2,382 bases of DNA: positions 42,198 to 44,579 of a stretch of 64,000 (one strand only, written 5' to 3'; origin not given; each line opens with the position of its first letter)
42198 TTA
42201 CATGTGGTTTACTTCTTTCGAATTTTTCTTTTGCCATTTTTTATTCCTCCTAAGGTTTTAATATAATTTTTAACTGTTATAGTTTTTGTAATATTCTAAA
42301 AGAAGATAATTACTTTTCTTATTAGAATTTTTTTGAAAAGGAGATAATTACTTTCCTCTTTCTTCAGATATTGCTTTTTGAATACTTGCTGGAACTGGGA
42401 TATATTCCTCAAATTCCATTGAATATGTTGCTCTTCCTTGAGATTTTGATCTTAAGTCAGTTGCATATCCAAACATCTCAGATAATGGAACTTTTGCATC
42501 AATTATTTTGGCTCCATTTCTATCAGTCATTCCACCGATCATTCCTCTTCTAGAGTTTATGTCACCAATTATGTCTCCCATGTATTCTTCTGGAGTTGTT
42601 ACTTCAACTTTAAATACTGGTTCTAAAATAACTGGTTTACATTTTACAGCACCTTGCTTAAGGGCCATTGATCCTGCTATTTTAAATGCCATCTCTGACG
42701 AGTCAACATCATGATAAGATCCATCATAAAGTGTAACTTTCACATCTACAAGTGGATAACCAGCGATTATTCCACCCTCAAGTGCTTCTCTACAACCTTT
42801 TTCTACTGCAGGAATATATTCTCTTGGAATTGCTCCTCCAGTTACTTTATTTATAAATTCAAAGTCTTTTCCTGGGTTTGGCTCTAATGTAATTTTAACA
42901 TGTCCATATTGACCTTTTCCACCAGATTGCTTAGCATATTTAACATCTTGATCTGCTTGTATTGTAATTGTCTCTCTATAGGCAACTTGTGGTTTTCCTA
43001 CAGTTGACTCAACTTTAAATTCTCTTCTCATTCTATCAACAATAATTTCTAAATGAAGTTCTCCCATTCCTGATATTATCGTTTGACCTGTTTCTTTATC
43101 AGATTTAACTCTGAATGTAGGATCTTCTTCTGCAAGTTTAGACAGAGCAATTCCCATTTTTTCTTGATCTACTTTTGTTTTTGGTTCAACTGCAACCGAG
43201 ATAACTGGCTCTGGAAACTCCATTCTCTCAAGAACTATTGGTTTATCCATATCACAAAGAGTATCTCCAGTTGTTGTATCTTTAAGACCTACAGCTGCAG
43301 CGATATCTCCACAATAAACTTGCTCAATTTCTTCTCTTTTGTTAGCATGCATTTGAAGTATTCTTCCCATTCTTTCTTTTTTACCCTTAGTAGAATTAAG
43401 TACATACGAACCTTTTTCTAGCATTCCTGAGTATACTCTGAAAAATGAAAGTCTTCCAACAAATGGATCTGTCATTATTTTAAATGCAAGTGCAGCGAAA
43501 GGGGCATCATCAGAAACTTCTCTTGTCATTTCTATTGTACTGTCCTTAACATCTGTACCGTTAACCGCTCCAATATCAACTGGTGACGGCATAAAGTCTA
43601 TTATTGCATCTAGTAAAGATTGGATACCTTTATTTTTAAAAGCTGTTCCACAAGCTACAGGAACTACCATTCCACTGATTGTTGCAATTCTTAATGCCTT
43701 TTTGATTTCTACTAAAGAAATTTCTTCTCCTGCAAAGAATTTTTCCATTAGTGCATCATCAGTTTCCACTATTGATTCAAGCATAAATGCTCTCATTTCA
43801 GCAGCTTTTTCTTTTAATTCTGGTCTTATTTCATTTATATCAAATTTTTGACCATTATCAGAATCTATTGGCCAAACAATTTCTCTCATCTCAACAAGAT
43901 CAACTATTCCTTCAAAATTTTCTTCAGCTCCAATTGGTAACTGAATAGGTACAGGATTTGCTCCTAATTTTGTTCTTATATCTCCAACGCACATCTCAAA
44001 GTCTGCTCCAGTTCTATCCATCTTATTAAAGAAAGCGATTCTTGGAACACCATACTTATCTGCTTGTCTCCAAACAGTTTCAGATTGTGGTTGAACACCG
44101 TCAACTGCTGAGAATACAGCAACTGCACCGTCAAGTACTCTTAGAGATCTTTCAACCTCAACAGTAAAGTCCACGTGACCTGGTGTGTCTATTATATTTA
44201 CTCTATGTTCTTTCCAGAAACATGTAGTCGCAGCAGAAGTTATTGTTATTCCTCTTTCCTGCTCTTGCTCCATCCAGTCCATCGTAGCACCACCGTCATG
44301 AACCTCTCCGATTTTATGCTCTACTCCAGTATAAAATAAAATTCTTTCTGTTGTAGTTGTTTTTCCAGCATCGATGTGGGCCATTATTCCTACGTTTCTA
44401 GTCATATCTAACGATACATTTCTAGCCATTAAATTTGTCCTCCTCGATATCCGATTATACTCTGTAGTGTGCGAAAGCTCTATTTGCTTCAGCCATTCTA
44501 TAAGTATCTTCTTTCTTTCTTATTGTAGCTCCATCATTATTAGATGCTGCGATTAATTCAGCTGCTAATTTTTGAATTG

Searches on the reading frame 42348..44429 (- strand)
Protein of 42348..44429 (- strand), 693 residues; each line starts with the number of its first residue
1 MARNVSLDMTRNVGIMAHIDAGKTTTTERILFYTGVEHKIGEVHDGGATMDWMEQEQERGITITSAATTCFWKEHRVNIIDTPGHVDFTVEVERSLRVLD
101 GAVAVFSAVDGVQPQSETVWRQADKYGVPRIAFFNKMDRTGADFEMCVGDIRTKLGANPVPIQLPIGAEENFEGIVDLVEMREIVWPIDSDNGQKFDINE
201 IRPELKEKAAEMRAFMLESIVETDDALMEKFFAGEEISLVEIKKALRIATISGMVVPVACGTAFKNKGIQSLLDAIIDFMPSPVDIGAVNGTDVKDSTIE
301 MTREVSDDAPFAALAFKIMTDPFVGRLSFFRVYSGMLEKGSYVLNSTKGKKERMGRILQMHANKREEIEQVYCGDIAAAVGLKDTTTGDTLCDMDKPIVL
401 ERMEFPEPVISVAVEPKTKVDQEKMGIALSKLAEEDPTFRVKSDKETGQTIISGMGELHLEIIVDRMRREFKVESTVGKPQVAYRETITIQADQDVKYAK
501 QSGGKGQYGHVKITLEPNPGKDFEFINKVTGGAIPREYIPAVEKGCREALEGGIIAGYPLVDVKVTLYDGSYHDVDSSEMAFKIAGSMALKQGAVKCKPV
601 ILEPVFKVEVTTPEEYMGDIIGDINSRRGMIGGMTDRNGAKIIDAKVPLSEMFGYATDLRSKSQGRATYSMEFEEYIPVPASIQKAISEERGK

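Call 71: list_cluster_members(proteins=[window:42348-44429:-, window:41053-42237:-, P0001, P0013, P0282, window:53428-55962:-])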
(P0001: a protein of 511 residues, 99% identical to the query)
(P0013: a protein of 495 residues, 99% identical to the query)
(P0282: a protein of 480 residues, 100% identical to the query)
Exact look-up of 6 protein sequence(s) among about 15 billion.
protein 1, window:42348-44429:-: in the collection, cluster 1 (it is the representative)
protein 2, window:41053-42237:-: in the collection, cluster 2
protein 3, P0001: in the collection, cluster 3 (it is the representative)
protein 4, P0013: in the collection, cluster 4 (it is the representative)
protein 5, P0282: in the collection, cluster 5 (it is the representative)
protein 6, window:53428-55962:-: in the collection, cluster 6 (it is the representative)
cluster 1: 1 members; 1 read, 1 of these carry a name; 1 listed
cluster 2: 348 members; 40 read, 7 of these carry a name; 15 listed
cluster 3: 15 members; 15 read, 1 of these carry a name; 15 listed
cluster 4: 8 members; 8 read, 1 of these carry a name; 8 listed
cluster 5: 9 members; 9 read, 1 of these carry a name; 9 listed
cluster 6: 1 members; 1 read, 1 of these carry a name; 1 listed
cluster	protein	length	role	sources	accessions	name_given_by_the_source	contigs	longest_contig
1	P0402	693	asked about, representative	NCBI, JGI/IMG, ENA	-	elongation factor G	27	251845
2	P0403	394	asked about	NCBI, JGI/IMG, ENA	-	elongation factor Tu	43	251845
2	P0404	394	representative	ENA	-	-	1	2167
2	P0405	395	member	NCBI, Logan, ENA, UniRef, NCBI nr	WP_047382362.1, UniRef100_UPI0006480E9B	elongation factor Tu [Cetobacterium sp. ZWU0022] | elongation factor Tu n=1 Tax=Cetobacterium sp. ZWU0022 TaxID=1340502 RepID=UPI0006480E9B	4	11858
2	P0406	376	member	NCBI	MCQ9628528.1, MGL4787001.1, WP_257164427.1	elongation factor Tu, partial [Cetobacterium somerae]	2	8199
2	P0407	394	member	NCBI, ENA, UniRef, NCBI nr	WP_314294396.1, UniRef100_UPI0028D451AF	elongation factor Tu [Fusobacterium periodonticum] | elongation factor Tu n=1 Tax=Fusobacterium periodonticum TaxID=860 RepID=UPI0028D451AF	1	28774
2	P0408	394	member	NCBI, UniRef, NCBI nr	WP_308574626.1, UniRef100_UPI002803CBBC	elongation factor Tu [uncultured Fusobacterium sp.] | elongation factor Tu n=1 Tax=uncultured Fusobacterium sp. TaxID=159267 RepID=UPI002803CBBC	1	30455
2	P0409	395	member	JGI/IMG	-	elongation factor Tu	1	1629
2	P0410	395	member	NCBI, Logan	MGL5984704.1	MAG: elongation factor Tu [Cetobacterium sp.]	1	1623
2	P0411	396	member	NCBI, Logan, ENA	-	-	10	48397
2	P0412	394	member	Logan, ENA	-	-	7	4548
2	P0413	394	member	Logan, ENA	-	-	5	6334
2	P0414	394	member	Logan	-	-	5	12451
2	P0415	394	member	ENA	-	-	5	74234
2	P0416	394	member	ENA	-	-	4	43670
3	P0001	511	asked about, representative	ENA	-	-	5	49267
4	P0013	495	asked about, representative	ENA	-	-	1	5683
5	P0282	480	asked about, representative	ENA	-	-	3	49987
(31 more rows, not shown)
